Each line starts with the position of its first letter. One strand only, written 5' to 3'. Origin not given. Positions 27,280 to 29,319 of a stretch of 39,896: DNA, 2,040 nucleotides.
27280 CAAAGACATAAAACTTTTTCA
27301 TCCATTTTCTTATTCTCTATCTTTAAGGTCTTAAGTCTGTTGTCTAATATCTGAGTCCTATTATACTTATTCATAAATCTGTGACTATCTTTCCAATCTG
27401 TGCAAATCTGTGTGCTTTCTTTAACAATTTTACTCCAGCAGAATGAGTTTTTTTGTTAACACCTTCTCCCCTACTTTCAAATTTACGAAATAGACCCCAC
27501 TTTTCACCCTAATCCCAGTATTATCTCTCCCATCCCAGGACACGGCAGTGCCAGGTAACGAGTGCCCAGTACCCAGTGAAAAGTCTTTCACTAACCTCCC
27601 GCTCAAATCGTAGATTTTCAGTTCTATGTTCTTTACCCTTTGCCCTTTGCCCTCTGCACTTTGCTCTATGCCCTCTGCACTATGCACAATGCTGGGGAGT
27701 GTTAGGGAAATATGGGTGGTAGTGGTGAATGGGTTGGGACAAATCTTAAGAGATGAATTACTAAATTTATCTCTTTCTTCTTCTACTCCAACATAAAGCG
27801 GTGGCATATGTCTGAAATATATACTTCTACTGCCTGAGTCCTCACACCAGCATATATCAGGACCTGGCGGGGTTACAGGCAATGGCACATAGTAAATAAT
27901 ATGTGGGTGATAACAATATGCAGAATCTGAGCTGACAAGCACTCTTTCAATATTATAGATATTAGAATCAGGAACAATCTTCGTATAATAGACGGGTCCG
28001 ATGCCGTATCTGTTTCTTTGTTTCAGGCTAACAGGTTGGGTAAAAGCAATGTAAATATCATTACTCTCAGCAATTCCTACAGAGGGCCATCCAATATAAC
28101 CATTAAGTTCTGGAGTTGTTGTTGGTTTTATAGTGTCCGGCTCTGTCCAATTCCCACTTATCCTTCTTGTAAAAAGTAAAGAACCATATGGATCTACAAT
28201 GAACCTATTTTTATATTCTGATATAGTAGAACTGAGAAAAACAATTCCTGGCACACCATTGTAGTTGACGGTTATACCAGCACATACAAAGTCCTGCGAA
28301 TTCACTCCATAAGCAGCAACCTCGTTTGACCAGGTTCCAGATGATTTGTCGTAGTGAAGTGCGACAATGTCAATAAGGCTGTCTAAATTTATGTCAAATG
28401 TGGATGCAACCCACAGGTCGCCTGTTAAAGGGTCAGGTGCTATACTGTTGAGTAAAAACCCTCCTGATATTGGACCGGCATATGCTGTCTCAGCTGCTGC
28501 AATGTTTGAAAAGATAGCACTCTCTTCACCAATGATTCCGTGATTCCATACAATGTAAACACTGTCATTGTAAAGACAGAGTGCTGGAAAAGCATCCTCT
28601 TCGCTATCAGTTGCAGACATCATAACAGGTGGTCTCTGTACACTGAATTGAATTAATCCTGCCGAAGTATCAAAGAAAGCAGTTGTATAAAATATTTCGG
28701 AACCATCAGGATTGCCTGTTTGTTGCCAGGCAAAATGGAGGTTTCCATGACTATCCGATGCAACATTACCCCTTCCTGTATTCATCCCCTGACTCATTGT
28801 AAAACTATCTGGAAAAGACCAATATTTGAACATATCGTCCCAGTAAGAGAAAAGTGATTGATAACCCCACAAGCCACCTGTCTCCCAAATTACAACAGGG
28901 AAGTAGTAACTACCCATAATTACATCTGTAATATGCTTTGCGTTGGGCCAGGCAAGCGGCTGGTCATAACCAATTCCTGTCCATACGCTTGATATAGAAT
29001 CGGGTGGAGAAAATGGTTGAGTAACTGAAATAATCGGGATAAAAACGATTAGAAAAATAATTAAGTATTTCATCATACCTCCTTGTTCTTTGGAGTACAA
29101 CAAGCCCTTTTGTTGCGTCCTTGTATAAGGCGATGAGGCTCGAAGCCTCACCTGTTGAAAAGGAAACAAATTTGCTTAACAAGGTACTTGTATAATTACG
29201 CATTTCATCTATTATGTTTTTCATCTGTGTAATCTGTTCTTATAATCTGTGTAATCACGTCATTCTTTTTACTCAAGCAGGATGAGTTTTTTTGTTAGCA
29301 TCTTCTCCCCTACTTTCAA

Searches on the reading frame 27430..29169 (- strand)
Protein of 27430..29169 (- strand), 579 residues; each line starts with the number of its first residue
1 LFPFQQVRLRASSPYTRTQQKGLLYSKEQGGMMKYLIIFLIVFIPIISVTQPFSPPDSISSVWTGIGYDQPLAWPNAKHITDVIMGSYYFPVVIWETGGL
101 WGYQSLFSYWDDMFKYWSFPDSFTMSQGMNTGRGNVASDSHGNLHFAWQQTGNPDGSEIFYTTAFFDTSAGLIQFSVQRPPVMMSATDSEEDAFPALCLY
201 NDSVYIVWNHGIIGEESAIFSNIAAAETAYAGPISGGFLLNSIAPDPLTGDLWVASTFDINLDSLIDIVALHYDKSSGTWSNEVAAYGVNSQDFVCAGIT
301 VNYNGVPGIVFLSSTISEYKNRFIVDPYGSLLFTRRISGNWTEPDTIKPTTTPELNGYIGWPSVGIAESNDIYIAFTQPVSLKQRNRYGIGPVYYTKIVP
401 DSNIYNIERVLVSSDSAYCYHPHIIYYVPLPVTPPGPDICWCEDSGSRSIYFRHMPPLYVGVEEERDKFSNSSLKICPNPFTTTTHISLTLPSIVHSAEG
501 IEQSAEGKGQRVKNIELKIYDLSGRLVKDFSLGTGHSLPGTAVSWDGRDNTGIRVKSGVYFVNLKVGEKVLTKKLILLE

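Call 7: search_protein_families(library=pfam, proteins=[window:27430-29169:-], max_evalue=0.001)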
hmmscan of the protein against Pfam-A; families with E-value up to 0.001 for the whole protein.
window:27430-29169:- (579 aa): 2 families
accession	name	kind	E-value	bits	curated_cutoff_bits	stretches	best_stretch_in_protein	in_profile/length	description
PF18962.6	Por_Secre_tail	-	1.7e-05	25.4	27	1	477-576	2-74/75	Secretion system C-terminal sorting domain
PF13860.13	FlgD_ig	-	1.9e-05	25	27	1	511-565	21-74/79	FlgD Ig-like domain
